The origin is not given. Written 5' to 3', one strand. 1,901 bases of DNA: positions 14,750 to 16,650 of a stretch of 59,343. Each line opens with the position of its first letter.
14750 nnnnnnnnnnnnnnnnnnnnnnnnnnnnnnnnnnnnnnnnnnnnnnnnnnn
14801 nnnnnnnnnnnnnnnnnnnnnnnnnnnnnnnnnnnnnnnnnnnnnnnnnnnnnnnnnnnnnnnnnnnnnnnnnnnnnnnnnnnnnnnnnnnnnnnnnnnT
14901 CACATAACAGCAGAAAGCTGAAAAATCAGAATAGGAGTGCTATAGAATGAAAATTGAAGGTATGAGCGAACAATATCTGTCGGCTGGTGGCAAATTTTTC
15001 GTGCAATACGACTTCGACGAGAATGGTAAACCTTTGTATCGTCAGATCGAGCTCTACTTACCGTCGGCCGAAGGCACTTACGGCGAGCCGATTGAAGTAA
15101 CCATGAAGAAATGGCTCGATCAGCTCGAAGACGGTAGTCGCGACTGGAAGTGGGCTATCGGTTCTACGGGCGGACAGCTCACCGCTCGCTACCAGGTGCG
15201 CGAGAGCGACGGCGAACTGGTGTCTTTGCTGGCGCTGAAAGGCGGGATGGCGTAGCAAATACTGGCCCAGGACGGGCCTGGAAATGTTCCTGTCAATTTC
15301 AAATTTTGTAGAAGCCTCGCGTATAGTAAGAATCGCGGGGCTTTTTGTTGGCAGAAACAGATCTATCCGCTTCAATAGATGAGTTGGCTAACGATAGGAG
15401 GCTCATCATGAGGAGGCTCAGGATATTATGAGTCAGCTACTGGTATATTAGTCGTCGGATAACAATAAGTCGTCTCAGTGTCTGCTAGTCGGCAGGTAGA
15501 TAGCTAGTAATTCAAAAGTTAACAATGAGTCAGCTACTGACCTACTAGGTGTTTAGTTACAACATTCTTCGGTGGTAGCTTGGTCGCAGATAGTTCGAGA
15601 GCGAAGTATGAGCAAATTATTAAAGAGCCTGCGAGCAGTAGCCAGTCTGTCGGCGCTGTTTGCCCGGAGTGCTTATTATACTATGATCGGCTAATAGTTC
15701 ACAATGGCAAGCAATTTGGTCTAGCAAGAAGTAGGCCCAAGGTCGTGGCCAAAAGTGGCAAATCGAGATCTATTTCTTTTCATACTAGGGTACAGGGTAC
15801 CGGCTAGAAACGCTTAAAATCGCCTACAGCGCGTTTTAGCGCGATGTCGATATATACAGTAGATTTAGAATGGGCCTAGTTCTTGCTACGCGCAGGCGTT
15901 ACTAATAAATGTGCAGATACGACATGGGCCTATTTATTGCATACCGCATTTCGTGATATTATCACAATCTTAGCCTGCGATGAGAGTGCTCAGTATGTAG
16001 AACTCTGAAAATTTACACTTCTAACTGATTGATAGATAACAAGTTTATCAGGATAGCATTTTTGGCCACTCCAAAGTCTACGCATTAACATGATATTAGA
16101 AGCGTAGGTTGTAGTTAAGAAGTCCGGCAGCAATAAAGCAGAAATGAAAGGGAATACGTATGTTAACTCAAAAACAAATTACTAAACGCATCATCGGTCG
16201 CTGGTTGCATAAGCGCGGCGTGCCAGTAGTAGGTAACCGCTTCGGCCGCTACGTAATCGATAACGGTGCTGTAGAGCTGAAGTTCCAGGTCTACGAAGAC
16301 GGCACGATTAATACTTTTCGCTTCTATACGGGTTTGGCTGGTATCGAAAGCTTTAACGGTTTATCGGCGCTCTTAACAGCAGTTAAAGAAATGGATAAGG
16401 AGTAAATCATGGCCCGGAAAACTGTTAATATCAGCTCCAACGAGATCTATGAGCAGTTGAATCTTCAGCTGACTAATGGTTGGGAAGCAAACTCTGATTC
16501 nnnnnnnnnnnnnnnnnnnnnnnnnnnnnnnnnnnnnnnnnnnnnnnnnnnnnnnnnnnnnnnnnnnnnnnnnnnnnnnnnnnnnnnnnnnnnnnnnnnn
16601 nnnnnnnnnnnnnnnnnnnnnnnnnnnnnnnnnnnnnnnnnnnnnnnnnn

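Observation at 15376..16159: ~0.8-kb ORF-poor repeat region behind the first rightward gene: candidate structured ncRNA, origin or regulatory hub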

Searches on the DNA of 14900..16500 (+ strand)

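Call 3: search_dna_similar(query=window:14900-16500:+, collection=phages, mode=near, max_rows=30)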
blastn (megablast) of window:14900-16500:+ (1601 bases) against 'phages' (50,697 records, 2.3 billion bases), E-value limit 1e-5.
Records with a match: 2; places in all: 2; records where one place covers at least 80% of the query: 0.
Best place of each record, by identity: 90-95% 1; 80-90% 1.
By first word of the organism name: Klebsiella 1; Enterobacter 1.
By host as written in the record: - 1; Enterobacter cloacae CEMTC 2064 1.
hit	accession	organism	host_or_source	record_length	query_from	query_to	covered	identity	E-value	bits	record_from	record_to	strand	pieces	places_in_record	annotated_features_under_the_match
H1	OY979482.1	Klebsiella phage vB_Ko_K4PH164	-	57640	1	571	36%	94.9%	0e+0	894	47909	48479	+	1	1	hypothetical protein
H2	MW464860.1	Enterobacter phage EC151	Enterobacter cloacae CEMTC 2064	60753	374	808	16%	89.1%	1e-49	328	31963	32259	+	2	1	none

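Call 6: get_annotated_region(hit=H1, flank=4000)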
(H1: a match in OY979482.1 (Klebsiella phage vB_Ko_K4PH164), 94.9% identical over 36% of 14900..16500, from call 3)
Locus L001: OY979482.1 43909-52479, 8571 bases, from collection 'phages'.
description: Klebsiella phage vB_Ko_K4PH164 genome assembly, chromosome: K4PH164_assembly.
organism: Klebsiella phage vB_Ko_K4PH164 (NCBI taxid 3071621)
taxonomy: Viruses; Duplodnaviria; Heunggongvirae; Uroviricota; Caudoviricetes; Queuovirinae
host: -; source: -; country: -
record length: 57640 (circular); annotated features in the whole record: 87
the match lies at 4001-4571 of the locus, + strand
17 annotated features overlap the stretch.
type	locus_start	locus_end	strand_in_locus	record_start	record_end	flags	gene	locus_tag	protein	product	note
CDS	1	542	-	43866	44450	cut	-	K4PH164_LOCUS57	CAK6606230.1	unknown function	source:genemarks_glimmer_phanotate_prodigal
CDS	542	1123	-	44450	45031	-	-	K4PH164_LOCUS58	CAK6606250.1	DprA-like DNA recombination-mediator protein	source:glimmer_prodigal_genemarks_phanotate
CDS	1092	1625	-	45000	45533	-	-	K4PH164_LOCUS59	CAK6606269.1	hypothetical protein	source:genemarks_glimmer_phanotate_prodigal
CDS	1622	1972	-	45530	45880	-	-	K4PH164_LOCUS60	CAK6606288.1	hypothetical protein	source:genemarks_glimmer_phanotate_prodigal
CDS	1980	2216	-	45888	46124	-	-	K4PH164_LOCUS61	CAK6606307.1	hypothetical protein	source:genemarks_glimmer_phanotate_prodigal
CDS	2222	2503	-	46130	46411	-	-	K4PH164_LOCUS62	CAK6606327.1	unknown function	source:genemarks_glimmer_phanotate_prodigal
CDS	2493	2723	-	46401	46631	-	-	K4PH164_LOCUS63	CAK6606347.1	hypothetical protein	source:genemarks_phanotate_prodigal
CDS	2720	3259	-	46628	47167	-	-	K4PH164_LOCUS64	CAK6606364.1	hypothetical protein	source:genemarks_glimmer_phanotate_prodigal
CDS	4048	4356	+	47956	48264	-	-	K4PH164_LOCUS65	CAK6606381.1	hypothetical protein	source:genemarks_glimmer_phanotate_prodigal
CDS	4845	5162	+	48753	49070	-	-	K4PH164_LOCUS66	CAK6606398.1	hypothetical protein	source:genemarks_glimmer_phanotate_prodigal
CDS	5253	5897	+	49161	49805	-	-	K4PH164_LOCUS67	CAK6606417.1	unknown function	source:glimmer_genemarks_phanotate_prodigal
CDS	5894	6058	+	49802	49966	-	-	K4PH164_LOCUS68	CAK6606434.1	unknown function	source:genemarks_glimmer_phanotate_prodigal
CDS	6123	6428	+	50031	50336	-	-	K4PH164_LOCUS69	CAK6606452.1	hypothetical protein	source:genemarks_glimmer_phanotate_prodigal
CDS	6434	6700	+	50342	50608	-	-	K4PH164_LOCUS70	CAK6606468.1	unknown function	source:genemarks_glimmer_phanotate_prodigal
CDS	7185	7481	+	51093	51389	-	-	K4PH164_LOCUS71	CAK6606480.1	hypothetical protein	source:genemarks_glimmer_phanotate_prodigal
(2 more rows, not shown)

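Call 7: get_annotated_region(hit=H2, flank=4000)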
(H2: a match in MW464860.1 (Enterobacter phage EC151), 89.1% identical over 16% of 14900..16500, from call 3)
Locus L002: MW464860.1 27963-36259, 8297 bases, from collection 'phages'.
description: Enterobacter phage EC151, complete genome.
organism: Enterobacter phage EC151 (NCBI taxid 2806549)
taxonomy: Viruses; Duplodnaviria; Heunggongvirae; Uroviricota; Caudoviricetes; Queuovirinae
host: Enterobacter cloacae CEMTC 2064; source: a sample of chicken feces from a poultry farm; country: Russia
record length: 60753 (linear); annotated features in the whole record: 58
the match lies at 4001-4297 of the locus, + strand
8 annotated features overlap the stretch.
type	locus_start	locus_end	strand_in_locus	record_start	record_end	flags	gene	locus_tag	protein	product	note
CDS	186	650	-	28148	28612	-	-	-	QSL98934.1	hypothetical protein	-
CDS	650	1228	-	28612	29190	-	-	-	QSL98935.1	putative DNA processing protein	-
CDS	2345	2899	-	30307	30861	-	-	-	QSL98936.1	hypothetical protein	-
CDS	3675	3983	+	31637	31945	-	-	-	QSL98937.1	hypothetical protein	-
CDS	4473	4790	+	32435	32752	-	-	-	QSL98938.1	hypothetical protein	-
CDS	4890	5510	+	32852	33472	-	-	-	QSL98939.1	hypothetical protein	-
CDS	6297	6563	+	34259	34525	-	-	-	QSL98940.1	hypothetical protein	-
CDS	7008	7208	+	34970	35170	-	-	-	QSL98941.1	hypothetical protein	-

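Call 8: search_dna_similar(query=window:15256-16159:+, collection=phages, mode=distant, max_rows=60, max_evalue=0.001)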
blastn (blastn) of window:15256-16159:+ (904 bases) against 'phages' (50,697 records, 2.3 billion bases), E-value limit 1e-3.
Records with a match: 18; places in all: 30; records where one place covers at least 80% of the query: 0.
Best place of each record, by identity: 90-95% 1; 80-90% 4; 60-80% 13.
By first word of the organism name: Vibrio 9; Pectobacterium 4; Klebsiella 2; Serratia 2; Enterobacter 1.
By host as written in the record: - 4; Vibrio harveyi BAA-1116 4; Vibrio parahaemolyticus ATCC 33844 3; Pectobacterium sp. 2; Enterobacter cloacae CEMTC 2064 1; Serratia marcescens LVF3 1; Serratia marcescens 1; Vibrio campbellii BB120 1; and 1 more.
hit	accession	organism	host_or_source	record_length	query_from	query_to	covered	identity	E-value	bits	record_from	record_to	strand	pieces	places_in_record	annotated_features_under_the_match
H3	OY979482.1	Klebsiella phage vB_Ko_K4PH164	-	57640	2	455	34%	90.0%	4e-87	410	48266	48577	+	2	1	none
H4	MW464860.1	Enterobacter phage EC151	Enterobacter cloacae CEMTC 2064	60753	18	455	31%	87.3%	1e-50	335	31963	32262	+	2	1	none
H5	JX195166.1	Pectobacterium phage My1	-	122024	490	615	14%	75.8%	2e-9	71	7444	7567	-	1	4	left TR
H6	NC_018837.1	Pectobacterium phage My1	-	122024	490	615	14%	75.8%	2e-9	71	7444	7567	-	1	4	left TR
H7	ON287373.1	Serratia phage vB_SmaM-Kamaji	Serratia marcescens LVF3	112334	490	607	13%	75.6%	2e-10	74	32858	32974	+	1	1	none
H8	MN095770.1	Serratia phage Slocum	Serratia marcescens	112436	490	605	13%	73.5%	1e-6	62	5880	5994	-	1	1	terminal repeat region predicted by PhageTerm | hypothetical protein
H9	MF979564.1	Pectobacterium phage DU_PP_V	Pectobacterium sp.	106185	490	604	13%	73.9%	2e-9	70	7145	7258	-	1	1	none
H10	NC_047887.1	Pectobacterium phage DU_PP_V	Pectobacterium sp.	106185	490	604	13%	73.9%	2e-9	70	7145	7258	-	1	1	none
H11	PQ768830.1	Vibrio phage Pylo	Vibrio campbellii BB120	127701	535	637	11%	75.7%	2e-9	71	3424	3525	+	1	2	none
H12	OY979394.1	Klebsiella phage vB_Kpn_K9PH25C2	-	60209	490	580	10%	73.9%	5e-4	52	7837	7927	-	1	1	none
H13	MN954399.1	Vibrio phage VPT02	Vibrio parahaemolyticus ATCC 33844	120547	522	605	9%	80.0%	2e-9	71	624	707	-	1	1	none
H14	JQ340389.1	Vibrio phage pVp-1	Vibrio parahaemolyticus ATCC 33844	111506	522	605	9%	78.8%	2e-8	66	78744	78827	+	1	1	none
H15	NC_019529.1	Vibrio phage pVp-1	Vibrio parahaemolyticus ATCC 33844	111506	522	605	9%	78.8%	2e-8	66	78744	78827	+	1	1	none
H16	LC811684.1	Vibrio phage VF16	Vibrio parahaemolyticus NBRC 12711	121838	522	605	9%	78.8%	2e-8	66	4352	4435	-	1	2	Left terminal repeat; sequences and genes in left and right terminal ...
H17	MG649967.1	Vibrio phage Thalassa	Vibrio harveyi BAA-1116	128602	570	637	8%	77.9%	4e-5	56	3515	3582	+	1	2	none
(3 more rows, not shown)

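Call 12: get_annotated_region(hit=H5, flank=1500)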
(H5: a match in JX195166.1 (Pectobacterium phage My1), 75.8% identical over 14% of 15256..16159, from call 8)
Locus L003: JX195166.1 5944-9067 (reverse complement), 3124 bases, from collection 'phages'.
description: Pectobacterium phage My1, complete genome.
organism: Pectobacterium phage My1 (NCBI taxid 1204539)
taxonomy: Viruses; Duplodnaviria; Heunggongvirae; Uroviricota; Caudoviricetes; Demerecviridae; Mccorquodalevirinae; Myunavirus; Myunavirus My1
host: -; source: -; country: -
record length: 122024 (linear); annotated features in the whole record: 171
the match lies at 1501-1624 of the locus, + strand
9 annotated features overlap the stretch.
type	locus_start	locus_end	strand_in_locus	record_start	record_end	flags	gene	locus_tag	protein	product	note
repeat_region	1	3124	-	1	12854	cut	-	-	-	-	left TR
CDS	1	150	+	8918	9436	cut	-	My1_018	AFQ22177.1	hypothetical protein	-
CDS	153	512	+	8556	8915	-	-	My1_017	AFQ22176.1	hypothetical protein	-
CDS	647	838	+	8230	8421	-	-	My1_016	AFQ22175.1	hypothetical protein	-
CDS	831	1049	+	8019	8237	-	-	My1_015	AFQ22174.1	hypothetical protein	-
CDS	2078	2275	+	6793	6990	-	-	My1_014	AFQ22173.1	hypothetical protein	-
CDS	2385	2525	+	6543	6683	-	-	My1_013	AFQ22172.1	hypothetical protein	-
CDS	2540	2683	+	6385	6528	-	-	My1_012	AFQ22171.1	hypothetical protein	-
CDS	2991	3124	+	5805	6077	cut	-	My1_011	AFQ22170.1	hypothetical protein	-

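Call 13: get_annotated_region(hit=H7, flank=1500)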
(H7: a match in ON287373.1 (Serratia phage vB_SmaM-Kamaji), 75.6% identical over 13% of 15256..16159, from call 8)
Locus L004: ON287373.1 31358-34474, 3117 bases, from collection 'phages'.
description: Serratia phage vB_SmaM-Kamaji, complete genome.
organism: Serratia phage vB_SmaM-Kamaji (NCBI taxid 2943833)
taxonomy: Viruses; Duplodnaviria; Heunggongvirae; Uroviricota; Caudoviricetes; Demerecviridae
host: Serratia marcescens LVF3; source: sewage; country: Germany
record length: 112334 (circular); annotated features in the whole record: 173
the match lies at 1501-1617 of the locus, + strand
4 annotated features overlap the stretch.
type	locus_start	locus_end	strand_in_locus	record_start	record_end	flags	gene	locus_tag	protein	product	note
CDS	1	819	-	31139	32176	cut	-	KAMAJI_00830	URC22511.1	hypothetical protein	-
CDS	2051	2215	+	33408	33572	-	-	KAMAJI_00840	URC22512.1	hypothetical protein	-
CDS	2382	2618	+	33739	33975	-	-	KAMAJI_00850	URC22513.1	hypothetical protein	-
CDS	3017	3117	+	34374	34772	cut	-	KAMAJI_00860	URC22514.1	hypothetical protein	-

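Call 14: get_annotated_region(hit=H12, flank=1500)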
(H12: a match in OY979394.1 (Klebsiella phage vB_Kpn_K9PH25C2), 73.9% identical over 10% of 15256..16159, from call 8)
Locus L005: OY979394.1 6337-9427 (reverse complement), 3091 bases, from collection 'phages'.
description: Klebsiella phage vB_Kpn_K9PH25C2 genome assembly, chromosome: K9PH25C2_assembly.
organism: Klebsiella phage vB_Kpn_K9PH25C2 (NCBI taxid 3071639)
taxonomy: Viruses; Duplodnaviria; Heunggongvirae; Uroviricota; Caudoviricetes; Queuovirinae
host: -; source: -; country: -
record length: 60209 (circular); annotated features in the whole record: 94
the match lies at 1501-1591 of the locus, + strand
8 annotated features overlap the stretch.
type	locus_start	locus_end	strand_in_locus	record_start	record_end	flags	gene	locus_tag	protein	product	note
CDS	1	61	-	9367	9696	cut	-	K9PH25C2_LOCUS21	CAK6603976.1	unknown function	source:glimmer_phanotate_prodigal_genemarks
CDS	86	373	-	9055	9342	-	-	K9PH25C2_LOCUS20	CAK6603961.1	hypothetical protein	source:genemarks_glimmer_phanotate_prodigal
CDS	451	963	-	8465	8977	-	-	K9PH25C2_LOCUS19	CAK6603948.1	unknown function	source:genemarks_glimmer_phanotate_prodigal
CDS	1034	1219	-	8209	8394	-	-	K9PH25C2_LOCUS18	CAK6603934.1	hypothetical protein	source:genemarks_glimmer_phanotate_prodigal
CDS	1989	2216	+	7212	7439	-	-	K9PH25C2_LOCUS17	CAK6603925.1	hypothetical protein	source:glimmer_genemarks_phanotate_prodigal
CDS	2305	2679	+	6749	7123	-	-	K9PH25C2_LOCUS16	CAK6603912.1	hypothetical protein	source:genemarks_glimmer_phanotate_prodigal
CDS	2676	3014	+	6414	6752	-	-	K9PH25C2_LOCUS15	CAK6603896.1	unknown function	source:genemarks_glimmer_phanotate_prodigal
CDS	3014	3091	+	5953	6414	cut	-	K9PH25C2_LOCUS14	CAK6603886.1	unknown function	source:genemarks_glimmer_phanotate_prodigal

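Call 34: get_annotated_region(hit=H11, flank=1200)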
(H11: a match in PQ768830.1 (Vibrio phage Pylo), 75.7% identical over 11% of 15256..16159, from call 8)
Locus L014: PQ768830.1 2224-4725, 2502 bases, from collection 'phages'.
description: Vibrio phage Pylo, complete genome.
organism: Vibrio phage Pylo (NCBI taxid 3388594)
taxonomy: Viruses
host: Vibrio campbellii BB120; source: Chesapeake Bay oyster; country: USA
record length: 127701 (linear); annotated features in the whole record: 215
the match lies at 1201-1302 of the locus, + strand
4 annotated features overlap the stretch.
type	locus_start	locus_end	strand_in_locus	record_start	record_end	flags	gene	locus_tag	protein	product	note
CDS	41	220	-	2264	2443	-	-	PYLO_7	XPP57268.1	hypothetical protein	gp7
CDS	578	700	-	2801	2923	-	-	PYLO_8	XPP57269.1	hypothetical protein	gp8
CDS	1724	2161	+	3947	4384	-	-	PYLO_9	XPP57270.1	A2 protein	gp9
CDS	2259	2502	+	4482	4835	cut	-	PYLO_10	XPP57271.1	hypothetical protein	gp10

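Call 35: get_annotated_region(hit=H14, flank=1200)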
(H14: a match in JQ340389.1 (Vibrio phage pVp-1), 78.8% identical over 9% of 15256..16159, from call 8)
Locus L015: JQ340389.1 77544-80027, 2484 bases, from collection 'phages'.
description: Vibrio phage pVp-1, complete genome.
organism: Vibrio phage pVp-1 (NCBI taxid 1150989)
taxonomy: Viruses; Duplodnaviria; Heunggongvirae; Uroviricota; Caudoviricetes; Demerecviridae; Ermolyevavirinae; Vipunavirus; Vipunavirus pVp1
host: Vibrio parahaemolyticus ATCC 33844; source: seawater; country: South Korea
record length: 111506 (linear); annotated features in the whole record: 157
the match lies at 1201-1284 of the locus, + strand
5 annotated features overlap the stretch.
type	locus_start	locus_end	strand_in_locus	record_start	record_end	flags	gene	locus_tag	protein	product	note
CDS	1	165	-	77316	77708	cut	-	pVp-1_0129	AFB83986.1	hypothetical protein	-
CDS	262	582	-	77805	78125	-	-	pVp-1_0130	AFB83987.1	hypothetical protein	-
CDS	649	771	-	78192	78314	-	-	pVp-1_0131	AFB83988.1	hypothetical protein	-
CDS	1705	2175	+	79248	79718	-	-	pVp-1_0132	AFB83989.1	A2 protein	-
CDS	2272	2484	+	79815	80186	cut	-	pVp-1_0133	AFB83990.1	hypothetical protein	-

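Call 36: get_annotated_region(hit=H8, flank=1200)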
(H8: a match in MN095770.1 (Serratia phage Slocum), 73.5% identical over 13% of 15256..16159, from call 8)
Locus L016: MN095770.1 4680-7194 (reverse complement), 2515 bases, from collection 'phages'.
description: Serratia phage Slocum, complete genome.
organism: Serratia phage Slocum (NCBI taxid 2601679)
taxonomy: Viruses; Duplodnaviria; Heunggongvirae; Uroviricota; Caudoviricetes; Demerecviridae
host: Serratia marcescens; source: wastewater treatment plant; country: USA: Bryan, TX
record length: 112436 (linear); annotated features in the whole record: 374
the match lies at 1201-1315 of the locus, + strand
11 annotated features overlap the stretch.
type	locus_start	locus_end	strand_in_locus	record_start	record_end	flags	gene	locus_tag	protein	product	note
repeat_region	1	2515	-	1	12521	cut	-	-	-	-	terminal repeat region predicted by PhageTerm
CDS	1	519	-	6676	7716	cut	-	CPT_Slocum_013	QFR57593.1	hypothetical protein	YP_006839.1 locus_tag=T5.011 protein=hypothetical protein, e=8.83401e-28; hypothetical conserved protein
regulatory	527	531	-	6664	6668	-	-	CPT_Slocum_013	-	ribosome_binding_site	CPT_Slocum_013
CDS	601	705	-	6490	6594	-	-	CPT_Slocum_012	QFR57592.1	hypothetical protein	hypothetical novel protein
regulatory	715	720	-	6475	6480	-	-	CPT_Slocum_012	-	ribosome_binding_site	CPT_Slocum_012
CDS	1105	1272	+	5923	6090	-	-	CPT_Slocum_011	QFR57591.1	hypothetical protein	hypothetical novel protein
CDS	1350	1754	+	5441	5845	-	-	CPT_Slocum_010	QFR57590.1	hypothetical protein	hypothetical novel protein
regulatory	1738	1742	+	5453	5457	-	-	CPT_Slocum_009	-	ribosome_binding_site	CPT_Slocum_009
CDS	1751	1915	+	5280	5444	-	-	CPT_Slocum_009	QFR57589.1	hypothetical protein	YP_006836.1 locus_tag=T5.008 protein=hypothetical protein, e=1.41761e-9; hypothetical conserved protein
regulatory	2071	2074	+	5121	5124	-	-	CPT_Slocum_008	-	ribosome_binding_site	CPT_Slocum_008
CDS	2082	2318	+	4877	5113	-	-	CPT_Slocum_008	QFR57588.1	hypothetical protein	YP_006835.1 locus_tag=T5.007 protein=hypothetical protein, e=4.94153e-29; hypothetical conserved protein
